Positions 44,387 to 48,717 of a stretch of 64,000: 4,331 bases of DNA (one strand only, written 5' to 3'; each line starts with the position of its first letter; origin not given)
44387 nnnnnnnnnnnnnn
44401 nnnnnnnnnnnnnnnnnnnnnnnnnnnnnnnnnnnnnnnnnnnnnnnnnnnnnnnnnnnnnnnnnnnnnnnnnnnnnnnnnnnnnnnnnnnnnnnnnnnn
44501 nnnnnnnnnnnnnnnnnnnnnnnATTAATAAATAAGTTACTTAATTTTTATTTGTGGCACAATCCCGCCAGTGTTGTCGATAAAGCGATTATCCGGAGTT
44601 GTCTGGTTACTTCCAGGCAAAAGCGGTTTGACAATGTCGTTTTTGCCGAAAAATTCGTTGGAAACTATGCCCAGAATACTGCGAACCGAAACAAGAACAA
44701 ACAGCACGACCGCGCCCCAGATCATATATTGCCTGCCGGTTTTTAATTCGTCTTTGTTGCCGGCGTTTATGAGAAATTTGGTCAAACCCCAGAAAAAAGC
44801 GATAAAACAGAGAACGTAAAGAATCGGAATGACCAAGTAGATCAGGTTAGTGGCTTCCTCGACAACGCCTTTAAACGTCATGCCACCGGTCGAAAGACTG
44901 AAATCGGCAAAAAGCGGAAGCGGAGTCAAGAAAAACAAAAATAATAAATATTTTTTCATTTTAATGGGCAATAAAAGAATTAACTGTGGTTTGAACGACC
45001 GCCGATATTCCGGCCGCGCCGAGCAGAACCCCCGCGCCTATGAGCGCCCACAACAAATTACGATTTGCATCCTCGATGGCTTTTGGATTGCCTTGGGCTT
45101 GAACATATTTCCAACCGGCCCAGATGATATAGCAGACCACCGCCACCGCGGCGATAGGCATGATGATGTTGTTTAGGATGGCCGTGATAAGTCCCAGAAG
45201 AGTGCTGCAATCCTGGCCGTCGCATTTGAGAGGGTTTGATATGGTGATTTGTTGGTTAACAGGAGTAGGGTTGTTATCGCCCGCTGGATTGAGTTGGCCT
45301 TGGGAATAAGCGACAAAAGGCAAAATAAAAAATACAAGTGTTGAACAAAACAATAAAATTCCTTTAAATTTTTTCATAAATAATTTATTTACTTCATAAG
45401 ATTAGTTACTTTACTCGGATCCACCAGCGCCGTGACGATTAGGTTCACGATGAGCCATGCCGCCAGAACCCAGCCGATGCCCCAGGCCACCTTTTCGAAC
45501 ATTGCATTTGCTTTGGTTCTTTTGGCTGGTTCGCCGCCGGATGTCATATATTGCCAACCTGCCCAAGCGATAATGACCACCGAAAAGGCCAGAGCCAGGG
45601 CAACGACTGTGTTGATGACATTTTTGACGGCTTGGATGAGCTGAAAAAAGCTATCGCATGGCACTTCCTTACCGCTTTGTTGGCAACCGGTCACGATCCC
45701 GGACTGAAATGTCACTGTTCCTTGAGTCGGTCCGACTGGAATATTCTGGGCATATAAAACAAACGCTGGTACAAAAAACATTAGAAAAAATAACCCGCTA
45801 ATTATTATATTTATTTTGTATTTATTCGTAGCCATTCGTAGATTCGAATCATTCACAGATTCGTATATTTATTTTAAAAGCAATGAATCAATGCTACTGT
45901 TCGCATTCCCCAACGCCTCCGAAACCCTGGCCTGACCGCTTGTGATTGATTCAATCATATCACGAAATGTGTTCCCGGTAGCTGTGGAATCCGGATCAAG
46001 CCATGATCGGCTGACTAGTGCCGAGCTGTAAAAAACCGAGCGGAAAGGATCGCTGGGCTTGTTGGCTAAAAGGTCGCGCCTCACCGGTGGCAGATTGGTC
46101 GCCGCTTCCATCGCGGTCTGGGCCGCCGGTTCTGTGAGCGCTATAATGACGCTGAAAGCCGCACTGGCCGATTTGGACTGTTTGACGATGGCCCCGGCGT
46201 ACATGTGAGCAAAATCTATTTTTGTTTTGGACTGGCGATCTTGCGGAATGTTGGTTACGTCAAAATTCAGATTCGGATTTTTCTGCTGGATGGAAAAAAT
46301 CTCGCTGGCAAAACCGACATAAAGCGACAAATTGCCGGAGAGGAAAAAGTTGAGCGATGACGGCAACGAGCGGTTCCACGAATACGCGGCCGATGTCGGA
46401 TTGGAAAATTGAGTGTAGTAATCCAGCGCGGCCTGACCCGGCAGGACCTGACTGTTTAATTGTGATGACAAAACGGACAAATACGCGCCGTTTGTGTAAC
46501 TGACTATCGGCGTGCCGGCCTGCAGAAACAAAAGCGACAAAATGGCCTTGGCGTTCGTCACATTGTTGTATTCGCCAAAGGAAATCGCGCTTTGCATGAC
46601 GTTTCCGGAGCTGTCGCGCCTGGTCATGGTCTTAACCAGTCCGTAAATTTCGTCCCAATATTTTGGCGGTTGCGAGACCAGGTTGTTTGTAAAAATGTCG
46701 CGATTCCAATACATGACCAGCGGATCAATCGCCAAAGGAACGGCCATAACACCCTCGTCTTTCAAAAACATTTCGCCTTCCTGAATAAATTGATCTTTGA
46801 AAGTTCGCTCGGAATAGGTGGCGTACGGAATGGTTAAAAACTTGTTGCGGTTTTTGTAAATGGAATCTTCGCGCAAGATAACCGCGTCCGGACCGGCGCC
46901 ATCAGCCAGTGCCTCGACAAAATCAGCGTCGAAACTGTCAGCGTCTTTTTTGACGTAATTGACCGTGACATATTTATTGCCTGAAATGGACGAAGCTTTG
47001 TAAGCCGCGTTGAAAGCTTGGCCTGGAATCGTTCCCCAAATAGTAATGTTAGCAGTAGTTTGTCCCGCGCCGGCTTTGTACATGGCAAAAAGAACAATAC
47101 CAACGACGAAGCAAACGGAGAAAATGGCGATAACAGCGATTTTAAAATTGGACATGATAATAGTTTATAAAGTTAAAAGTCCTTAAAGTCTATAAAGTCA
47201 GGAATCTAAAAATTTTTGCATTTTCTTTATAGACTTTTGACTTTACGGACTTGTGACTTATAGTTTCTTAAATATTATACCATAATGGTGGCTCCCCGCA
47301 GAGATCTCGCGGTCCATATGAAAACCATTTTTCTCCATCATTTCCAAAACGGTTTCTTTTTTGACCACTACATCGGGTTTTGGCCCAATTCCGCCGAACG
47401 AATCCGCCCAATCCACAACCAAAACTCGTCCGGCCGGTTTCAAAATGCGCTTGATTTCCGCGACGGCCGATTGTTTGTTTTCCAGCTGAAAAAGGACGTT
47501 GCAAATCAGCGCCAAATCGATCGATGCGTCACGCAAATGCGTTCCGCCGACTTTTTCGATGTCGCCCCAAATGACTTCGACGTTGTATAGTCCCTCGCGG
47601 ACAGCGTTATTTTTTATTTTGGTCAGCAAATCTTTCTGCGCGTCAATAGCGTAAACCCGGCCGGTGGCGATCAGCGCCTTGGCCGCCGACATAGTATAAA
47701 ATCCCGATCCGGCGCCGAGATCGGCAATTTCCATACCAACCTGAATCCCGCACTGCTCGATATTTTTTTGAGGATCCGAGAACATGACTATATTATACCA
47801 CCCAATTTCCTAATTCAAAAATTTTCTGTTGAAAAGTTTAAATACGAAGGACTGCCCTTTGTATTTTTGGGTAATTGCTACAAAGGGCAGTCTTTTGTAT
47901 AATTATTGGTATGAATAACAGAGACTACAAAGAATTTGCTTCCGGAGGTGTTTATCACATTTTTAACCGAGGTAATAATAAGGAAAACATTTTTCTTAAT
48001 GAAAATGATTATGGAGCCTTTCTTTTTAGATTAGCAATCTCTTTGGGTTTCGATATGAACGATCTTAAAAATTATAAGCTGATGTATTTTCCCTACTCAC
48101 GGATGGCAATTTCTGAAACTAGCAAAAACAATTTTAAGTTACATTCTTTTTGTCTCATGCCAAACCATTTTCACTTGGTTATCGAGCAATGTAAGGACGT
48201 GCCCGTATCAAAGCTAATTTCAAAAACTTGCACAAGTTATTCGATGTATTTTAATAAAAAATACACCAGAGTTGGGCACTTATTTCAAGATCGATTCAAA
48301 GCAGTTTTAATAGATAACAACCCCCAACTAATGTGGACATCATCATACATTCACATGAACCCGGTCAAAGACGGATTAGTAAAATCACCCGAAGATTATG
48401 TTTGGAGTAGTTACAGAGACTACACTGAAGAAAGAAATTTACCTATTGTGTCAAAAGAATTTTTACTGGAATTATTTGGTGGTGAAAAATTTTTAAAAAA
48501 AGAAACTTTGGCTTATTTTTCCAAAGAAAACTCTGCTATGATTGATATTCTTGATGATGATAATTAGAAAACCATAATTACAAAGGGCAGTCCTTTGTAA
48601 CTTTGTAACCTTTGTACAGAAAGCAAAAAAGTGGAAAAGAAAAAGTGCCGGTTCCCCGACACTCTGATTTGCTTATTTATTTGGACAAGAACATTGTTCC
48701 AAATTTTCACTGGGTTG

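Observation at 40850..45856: VirB1-like transglycosylase, SPFH protein and six tandem VirB2/TrbC-like pilin paralogs without other T4SS components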

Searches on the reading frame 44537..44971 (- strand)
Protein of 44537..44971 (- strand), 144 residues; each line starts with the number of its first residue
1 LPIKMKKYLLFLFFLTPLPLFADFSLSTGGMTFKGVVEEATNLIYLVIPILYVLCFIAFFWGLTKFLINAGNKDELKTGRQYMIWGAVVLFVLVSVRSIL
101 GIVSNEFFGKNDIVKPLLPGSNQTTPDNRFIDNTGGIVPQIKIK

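Call 3: search_protein_families(library=pfam, proteins=[window:44537-44971:-], max_evalue=1)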
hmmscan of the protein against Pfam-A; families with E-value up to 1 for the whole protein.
window:44537-44971:- (144 aa): 4 families
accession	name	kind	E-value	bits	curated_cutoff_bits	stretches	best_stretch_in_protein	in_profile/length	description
PF18895.5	T4SS_pilin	-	9.1e-05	22.9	26.6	1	41-103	10-71/71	Type IV secretion system pilin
PF12036.14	DUF3522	-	0.028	15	29.3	1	35-92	110-163/188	Protein of unknown function (DUF3522)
PF20517.3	TMEM127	-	0.096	13.2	25.3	1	41-99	3-63/113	Transmembrane protein 127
PF01127.27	Sdh_cyt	-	0.37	11.3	25.8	1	11-92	32-120/122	Succinate dehydrogenase/Fumarate reductase transmembrane subunit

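Call 4: search_protein_families(library=ncbifam, proteins=[window:44537-44971:-], max_evalue=1)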
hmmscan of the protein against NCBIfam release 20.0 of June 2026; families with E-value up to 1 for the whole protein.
window:44537-44971:- (144 aa): 1 family
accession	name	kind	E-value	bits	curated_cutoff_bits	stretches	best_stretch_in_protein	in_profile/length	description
NF045849.1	ICE_MMCAP2_0565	equivalog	0.047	13.4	40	1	47-104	20-77/80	Mbov_0395 family pilin-like conjugal transfer protein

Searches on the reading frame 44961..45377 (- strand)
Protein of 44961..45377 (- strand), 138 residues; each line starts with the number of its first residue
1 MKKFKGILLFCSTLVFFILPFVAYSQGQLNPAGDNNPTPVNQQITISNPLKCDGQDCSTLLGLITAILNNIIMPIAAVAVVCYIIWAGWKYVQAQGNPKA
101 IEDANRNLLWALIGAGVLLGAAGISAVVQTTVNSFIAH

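Call 3: search_protein_families(library=pfam, proteins=[window:44961-45377:-], max_evalue=1)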
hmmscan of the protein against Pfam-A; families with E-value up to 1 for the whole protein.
window:44961-45377:- (138 aa): 3 families
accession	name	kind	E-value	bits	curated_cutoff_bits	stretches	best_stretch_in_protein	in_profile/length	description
PF18895.5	T4SS_pilin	-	2.5e-06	27.9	26.6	1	65-127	6-70/71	Type IV secretion system pilin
PF04956.18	TrbC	-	0.00073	20.1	27.9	1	59-124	36-94/98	TrbC/VIRB2 pilin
PF19607.4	DUF6112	-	0.076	13.3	25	1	58-124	14-75/88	Family of unknown function (DUF6112)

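Call 4: search_protein_families(library=ncbifam, proteins=[window:44961-45377:-], max_evalue=1)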
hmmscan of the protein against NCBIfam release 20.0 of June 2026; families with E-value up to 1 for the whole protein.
window:44961-45377:- (138 aa): 2 families
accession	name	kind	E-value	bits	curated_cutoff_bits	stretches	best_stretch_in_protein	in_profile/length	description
NF045849.1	ICE_MMCAP2_0565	equivalog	1e-09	37.9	40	1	59-129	7-77/80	Mbov_0395 family pilin-like conjugal transfer protein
NF033904.1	LlsX_fam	subfamily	0.74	10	29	0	74-97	14-37/90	LlsX family protein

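Call 41: find_related_loci(query=A4, collection=genome_contigs, flank=10000)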
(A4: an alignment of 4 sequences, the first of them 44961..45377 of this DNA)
Query A4 (138 aa) in genome_contigs; peptide patterns used: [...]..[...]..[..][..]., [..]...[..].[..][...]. (x = any residue, [..] = any of these).
116 stretches matched a pattern; 30 encode a relative of the query (tblastn E <= 1e-3); 30 distinct loci.
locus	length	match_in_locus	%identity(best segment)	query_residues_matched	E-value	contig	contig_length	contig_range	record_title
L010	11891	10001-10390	55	1-136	7e-41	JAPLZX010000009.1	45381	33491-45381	MAG: Candidatus Zambryskiibacteriota bacterium isolate LacPavin_0419_WC90_MAG_35_8 LacPavin_0419_WC90_scaffold_372233, w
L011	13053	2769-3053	66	43-135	2e-37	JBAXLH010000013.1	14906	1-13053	MAG: bacterium isolate ELA422 MAG422_13, whole genome shotgun sequence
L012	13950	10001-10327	63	23-136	3e-37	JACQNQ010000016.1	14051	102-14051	MAG: Candidatus Zambryskibacteria bacterium isolate NC_groundwater_1259_Ag_S-0.1um_40_87 S_p1_S3_coassembly_k141_893565,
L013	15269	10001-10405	52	1-136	1e-35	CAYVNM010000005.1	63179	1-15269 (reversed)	MAG TPA_asm: uncultured Candidatus Saccharibacteria bacterium isolate SRP278252_co2_282 genome assembly, contig: NODE_74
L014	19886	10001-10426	48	1-137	5e-35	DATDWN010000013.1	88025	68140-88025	MAG TPA_asm: Candidatus Paceibacterota bacterium isolate SMAG_U8111 k141_412784, whole genome shotgun sequence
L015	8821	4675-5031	52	1-136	2e-34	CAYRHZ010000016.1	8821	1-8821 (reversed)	MAG TPA_asm: uncultured Candidatus Saccharibacteria bacterium isolate SRP286056_co1_489 genome assembly, contig: NODE_10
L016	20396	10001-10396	51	4-136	1e-32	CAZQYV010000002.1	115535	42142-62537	MAG TPA_asm: uncultured Candidatus Saccharibacteria bacterium isolate SRP286056_co1_693 genome assembly, contig: NODE_11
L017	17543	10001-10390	48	3-135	4e-32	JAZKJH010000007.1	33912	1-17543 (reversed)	MAG: Patescibacteria group bacterium isolate ADI_DC_SW_02_SPN_11032020-bin097_1 DCSW02SPN_B097_1_000000000007, whole gen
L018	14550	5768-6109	46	15-136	1e-29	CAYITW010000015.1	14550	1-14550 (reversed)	MAG TPA_asm: uncultured Candidatus Saccharibacteria bacterium isolate ERP119705_co5_455 genome assembly, contig: NODE_51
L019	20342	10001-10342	47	8-137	7e-30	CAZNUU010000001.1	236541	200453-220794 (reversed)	MAG TPA_asm: uncultured Candidatus Saccharibacteria bacterium isolate SRP273308_co1_7 genome assembly, contig: NODE_41_l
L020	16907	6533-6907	43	2-137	1e-28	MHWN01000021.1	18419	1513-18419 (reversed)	MAG: Candidatus Zambryskibacteria bacterium RIFCSPLOWO2_02_FULL_39_26 rifcsplowo2_02_scaffold_6442, whole genome shotgun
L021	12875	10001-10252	57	55-138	3e-26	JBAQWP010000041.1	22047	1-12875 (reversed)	MAG: Minisyncoccia bacterium isolate MFD03290_ilm_asm_bin18 k127_295698, whole genome shotgun sequence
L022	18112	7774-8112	49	20-132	1e-25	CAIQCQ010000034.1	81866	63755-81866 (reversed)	uncultured bacterium isolate Umea_bin-06831 genome assembly, contig: bin-06831:34/38, whole genome shotgun sequence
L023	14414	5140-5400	51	44-135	7e-23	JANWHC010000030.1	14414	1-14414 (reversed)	MAG: Candidatus Paceibacterota bacterium isolate CRAIB_MAG5 c_000000077922, whole genome shotgun sequence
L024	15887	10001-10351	41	14-135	3e-22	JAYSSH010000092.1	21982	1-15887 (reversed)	MAG: Candidatus Kaiserbacteria bacterium isolate GFS_12189 GFS_12189_91, whole genome shotgun sequence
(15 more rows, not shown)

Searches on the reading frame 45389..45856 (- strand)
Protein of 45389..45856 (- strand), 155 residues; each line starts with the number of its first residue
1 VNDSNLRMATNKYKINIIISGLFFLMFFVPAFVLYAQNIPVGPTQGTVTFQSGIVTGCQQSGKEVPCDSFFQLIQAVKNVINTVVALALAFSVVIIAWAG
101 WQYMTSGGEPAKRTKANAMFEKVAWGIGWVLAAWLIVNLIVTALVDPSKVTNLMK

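Call 3: search_protein_families(library=pfam, proteins=[window:45389-45856:-], max_evalue=1)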
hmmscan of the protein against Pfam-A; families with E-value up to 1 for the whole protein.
window:45389-45856:- (155 aa): 2 families
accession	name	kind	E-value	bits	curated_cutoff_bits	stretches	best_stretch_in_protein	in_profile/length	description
PF18895.5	T4SS_pilin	-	1.5e-06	28.6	26.6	1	71-140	6-71/71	Type IV secretion system pilin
PF04290.18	DctQ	-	0.38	11.1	28.3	1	65-142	48-128/132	Tripartite ATP-independent periplasmic transporters, DctQ component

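Call 4: search_protein_families(library=ncbifam, proteins=[window:45389-45856:-], max_evalue=1)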
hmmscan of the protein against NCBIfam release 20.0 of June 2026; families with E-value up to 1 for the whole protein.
window:45389-45856:- (155 aa): 3 families
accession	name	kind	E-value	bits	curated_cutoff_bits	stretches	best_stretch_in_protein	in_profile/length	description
NF045849.1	ICE_MMCAP2_0565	equivalog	7.3e-05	22.4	40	1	74-142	10-78/80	Mbov_0395 family pilin-like conjugal transfer protein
NF008490.0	PRK11401.1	equivalog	0.02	14.8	222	1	44-94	22-71/129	enamine/imine deaminase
NF033218.1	anchor_AmaP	equivalog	0.71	9.6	55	0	77-152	4-77/166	alkaline shock response membrane anchor protein AmaP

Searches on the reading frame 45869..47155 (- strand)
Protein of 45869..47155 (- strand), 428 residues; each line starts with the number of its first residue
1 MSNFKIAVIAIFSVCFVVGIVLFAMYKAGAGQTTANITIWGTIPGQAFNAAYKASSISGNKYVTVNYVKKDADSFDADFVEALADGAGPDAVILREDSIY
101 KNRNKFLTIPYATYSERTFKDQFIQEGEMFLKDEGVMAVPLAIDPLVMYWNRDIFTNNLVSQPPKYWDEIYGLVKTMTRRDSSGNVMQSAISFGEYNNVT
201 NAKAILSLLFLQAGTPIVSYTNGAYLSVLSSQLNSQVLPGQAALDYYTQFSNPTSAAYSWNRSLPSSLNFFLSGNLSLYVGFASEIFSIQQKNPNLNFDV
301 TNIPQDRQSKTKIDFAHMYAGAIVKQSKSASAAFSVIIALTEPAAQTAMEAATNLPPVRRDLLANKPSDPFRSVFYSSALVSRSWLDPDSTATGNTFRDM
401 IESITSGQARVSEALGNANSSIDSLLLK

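Call 3: search_protein_families(library=pfam, proteins=[window:45869-47155:-], max_evalue=1)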
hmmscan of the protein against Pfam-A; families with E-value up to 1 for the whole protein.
window:45869-47155:- (428 aa): 2 families
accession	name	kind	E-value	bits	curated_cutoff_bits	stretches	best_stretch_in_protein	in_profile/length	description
PF09945.14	DUF2177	-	0.0032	18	26.9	1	3-53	39-89/124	Predicted membrane protein (DUF2177)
PF01289.24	Thiol_cytolysin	-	0.059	12.6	25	1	51-154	28-133/353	Thiol-activated cytolysin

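Call 4: search_protein_families(library=ncbifam, proteins=[window:45869-47155:-], max_evalue=1)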
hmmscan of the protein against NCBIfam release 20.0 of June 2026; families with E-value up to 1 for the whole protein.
window:45869-47155:- (428 aa): 2 families
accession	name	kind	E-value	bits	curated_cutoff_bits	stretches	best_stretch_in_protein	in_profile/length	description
NF007011.0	PRK09474.1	equivalog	7.9e-07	28.2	291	1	65-183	59-171/396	maltose/maltodextrin ABC transporter substrate-binding protein MalE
NF053763.1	ABCarbgalBndGanS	equivalog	0.053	12.3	700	1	63-184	66-183/420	galactooligosaccharide ABC transporter substrate-binding protein GanS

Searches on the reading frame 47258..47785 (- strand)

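Call 8: search_protein_families(library=pfam, proteins=[window:47258-47785:-], max_evalue=0.01)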
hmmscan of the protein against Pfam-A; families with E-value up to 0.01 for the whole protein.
window:47258-47785:- (175 aa): 14 families
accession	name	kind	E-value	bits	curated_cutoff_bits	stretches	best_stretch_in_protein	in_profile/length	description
PF13847.12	Methyltransf_31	-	3.5e-19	69.4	27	1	16-127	3-113/145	Methyltransferase domain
PF08241.18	Methyltransf_11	-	1.3e-16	61.4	21.2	1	22-122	2-94/95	Methyltransferase domain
PF13649.12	Methyltransf_25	-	8.8e-15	55.6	27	1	20-119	1-97/97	Methyltransferase domain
PF01209.24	Ubie_methyltran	-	2.6e-11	43.8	20.1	1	11-126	42-154/233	ubiE/COQ5 methyltransferase family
PF08242.18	Methyltransf_12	-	1.6e-10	42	30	1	22-121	2-98/98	Methyltransferase domain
PF01135.25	PCMT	-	1.2e-06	28.9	20.3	1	12-75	69-132/210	Protein-L-isoaspartate(D-aspartate) O-methyltransferase (PCMT)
PF05175.20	MTS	-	0.00017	21.7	23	1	18-124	33-139/170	Methyltransferase small domain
PF13489.12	Methyltransf_23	-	0.00025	21.3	27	1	6-140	10-124/164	Methyltransferase domain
PF05148.21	Methyltransf_8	-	0.00036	20.9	27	1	69-130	106-163/219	Hypothetical methyltransferase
PF01728.25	FtsJ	-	0.00064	20.1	24.1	1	10-79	14-78/181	FtsJ-like methyltransferase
PF01189.24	Methyltr_RsmB-F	-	0.00066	19.8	27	1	19-81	11-73/199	16S rRNA methyltransferase RsmB/F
PF13578.12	Methyltransf_24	-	0.0016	19.7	26.3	1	23-123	3-102/105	Methyltransferase domain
PF06325.19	PrmA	-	0.0023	17.9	22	1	14-122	159-257/296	Ribosomal protein L11 methyltransferase (PrmA)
PF13679.12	Methyltransf_32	-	0.0065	16.9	27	1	18-75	27-88/143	Methyltransferase domain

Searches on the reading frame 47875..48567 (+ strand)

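Call 8: search_protein_families(library=pfam, proteins=[window:47875-48567:+], max_evalue=0.01)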
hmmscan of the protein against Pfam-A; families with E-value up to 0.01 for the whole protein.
window:47875-48567:+ (230 aa): 1 family
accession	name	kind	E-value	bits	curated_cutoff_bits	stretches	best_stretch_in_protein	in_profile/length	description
PF01797.21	Y1_Tnp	-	3e-11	43.9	23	1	83-161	37-120/121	Transposase IS200 like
